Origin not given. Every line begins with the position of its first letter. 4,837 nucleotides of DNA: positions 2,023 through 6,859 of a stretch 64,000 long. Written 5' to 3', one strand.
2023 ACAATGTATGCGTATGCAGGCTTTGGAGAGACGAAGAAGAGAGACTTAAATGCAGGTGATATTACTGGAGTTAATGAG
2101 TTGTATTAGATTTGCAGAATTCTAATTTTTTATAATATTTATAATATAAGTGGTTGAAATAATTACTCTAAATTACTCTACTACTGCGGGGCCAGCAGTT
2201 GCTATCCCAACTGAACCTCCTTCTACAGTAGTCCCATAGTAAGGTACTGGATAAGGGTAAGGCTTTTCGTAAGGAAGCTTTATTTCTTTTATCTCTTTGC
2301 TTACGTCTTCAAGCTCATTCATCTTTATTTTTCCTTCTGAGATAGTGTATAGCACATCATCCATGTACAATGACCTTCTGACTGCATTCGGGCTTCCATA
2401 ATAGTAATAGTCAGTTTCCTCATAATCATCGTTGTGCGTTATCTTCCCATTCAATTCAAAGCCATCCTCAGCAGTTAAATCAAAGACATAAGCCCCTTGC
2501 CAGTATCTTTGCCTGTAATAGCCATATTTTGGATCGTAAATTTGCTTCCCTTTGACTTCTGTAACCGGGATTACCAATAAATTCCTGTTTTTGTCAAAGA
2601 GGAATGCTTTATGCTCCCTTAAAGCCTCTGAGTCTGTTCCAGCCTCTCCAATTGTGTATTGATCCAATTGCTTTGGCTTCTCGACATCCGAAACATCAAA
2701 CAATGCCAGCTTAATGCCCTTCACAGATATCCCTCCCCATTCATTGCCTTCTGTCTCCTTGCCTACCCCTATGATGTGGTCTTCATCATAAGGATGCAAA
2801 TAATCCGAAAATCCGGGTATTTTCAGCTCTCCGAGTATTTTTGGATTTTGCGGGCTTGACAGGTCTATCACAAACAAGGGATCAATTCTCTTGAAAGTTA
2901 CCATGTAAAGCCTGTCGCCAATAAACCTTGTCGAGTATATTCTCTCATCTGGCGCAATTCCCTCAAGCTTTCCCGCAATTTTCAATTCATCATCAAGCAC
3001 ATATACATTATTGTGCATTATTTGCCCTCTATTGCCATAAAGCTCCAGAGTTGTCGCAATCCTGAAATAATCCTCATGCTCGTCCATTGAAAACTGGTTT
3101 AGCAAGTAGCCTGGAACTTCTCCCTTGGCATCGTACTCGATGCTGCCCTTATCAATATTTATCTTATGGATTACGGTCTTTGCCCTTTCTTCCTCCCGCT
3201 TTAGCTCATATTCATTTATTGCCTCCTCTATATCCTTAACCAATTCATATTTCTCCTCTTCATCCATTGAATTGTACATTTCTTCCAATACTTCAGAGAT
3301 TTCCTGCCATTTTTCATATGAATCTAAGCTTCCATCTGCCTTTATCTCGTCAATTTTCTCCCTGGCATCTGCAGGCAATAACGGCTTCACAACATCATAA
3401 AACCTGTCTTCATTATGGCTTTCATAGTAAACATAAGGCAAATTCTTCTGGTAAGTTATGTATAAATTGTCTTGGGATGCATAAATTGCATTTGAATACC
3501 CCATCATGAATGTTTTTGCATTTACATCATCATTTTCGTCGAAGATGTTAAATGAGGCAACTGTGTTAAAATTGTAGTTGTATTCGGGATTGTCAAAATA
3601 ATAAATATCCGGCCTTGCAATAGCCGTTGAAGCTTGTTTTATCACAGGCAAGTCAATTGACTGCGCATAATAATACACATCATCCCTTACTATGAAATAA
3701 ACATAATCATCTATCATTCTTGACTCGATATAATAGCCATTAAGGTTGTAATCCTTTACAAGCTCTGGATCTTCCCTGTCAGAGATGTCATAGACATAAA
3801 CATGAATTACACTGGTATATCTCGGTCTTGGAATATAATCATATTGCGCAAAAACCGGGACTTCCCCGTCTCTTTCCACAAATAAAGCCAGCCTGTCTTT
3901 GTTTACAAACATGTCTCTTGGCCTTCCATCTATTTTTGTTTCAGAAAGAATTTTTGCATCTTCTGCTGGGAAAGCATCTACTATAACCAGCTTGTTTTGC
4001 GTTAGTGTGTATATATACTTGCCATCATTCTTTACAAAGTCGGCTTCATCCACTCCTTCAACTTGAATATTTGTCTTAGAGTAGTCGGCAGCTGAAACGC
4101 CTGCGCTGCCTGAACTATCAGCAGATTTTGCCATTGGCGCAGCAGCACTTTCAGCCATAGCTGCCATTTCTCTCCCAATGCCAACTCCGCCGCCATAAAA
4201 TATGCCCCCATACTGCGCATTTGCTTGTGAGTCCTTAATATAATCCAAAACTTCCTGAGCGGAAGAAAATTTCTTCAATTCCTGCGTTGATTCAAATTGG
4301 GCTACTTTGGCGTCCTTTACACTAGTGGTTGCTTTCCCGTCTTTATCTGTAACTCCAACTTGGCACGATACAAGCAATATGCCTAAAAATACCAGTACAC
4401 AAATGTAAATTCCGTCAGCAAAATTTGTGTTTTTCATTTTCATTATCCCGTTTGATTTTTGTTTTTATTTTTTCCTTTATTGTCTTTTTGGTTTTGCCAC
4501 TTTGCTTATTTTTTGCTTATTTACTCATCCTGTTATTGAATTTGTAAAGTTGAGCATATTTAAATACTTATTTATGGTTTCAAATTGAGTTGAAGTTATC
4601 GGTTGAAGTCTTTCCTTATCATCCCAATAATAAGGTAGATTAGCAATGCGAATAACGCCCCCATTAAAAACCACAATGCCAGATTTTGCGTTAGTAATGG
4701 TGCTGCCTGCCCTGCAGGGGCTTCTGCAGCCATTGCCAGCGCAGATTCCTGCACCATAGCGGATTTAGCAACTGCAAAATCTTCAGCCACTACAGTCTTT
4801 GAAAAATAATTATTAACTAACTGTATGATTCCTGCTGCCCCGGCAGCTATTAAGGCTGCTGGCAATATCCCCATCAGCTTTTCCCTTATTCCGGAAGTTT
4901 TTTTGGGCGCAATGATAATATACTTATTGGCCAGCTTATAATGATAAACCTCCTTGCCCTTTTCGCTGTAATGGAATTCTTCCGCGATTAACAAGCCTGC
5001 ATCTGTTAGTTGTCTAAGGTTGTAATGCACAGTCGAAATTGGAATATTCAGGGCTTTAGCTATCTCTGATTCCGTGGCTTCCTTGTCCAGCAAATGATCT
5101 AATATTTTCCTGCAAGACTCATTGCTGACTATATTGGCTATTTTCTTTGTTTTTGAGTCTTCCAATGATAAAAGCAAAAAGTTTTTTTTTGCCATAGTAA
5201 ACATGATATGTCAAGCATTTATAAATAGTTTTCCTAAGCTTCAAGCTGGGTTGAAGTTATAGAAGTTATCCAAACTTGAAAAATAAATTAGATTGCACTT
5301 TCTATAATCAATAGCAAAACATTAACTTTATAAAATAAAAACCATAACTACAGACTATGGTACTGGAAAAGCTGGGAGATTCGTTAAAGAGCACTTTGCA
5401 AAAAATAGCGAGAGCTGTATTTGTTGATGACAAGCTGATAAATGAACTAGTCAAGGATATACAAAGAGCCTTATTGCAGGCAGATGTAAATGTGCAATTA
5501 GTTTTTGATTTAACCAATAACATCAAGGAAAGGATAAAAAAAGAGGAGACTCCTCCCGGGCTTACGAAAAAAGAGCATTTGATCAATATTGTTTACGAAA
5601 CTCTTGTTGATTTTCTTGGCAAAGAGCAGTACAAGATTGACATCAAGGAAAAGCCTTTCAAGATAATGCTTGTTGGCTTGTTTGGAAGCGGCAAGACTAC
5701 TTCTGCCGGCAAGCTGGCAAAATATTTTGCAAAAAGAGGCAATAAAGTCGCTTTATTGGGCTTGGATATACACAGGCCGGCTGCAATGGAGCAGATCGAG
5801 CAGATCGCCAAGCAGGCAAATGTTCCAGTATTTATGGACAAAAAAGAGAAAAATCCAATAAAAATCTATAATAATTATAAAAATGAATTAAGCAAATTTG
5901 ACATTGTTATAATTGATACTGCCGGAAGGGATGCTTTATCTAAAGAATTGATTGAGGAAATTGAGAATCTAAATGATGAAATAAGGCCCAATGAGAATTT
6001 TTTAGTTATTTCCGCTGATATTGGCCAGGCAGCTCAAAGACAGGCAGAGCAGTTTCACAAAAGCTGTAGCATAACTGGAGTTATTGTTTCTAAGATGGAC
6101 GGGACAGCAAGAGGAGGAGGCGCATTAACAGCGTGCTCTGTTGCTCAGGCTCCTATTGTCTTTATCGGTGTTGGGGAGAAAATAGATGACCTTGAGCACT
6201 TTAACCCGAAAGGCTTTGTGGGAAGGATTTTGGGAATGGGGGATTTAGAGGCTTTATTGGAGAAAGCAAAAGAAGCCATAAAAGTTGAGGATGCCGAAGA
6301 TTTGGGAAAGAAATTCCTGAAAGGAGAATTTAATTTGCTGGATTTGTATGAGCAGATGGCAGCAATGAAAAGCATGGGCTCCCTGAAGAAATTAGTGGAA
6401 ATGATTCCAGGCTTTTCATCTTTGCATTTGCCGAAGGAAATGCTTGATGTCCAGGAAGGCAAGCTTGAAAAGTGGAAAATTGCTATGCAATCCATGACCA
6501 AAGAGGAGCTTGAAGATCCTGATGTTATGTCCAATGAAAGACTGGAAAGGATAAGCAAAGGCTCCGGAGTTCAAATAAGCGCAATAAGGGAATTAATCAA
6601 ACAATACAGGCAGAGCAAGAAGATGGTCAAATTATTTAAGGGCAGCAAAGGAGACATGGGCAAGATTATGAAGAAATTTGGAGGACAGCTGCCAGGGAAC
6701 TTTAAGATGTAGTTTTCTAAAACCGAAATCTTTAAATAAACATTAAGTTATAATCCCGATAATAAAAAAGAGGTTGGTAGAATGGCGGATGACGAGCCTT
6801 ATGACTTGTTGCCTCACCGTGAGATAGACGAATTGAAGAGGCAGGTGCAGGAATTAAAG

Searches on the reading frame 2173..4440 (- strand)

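Call 73: search_protein_families(library=pfam, proteins=[window:2173-4440:-], max_evalue=0.00001)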
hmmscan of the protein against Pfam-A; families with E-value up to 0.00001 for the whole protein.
window:2173-4440:- (755 aa): 1 family
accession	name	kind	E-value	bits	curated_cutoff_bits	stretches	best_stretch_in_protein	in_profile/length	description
PF09826.15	Beta_propel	-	5.6e-168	560.3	22.4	1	120-712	1-494/495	Beta propeller domain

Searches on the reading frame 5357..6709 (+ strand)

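Call 73: search_protein_families(library=pfam, proteins=[window:5357-6709:+], max_evalue=0.00001)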
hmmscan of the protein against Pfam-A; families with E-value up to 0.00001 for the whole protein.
window:5357-6709:+ (451 aa): 4 families
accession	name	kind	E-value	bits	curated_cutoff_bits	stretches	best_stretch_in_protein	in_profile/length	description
PF00448.28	SRP54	-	1.8e-65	220.7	22.7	1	101-293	2-196/196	SRP54-type protein, GTPase domain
PF02978.25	SRP_SPB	-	2.7e-27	95.4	27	1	324-424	1-91/91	Signal peptide binding domain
PF02881.24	SRP54_N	-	2e-16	60.4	22.4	1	6-83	1-75/75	SRP54-type protein, helical bundle domain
PF01656.29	CbiA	-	9.1e-08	32.6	25.4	1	110-219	9-54/125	CobQ/CobB/MinD/ParA nucleotide binding domain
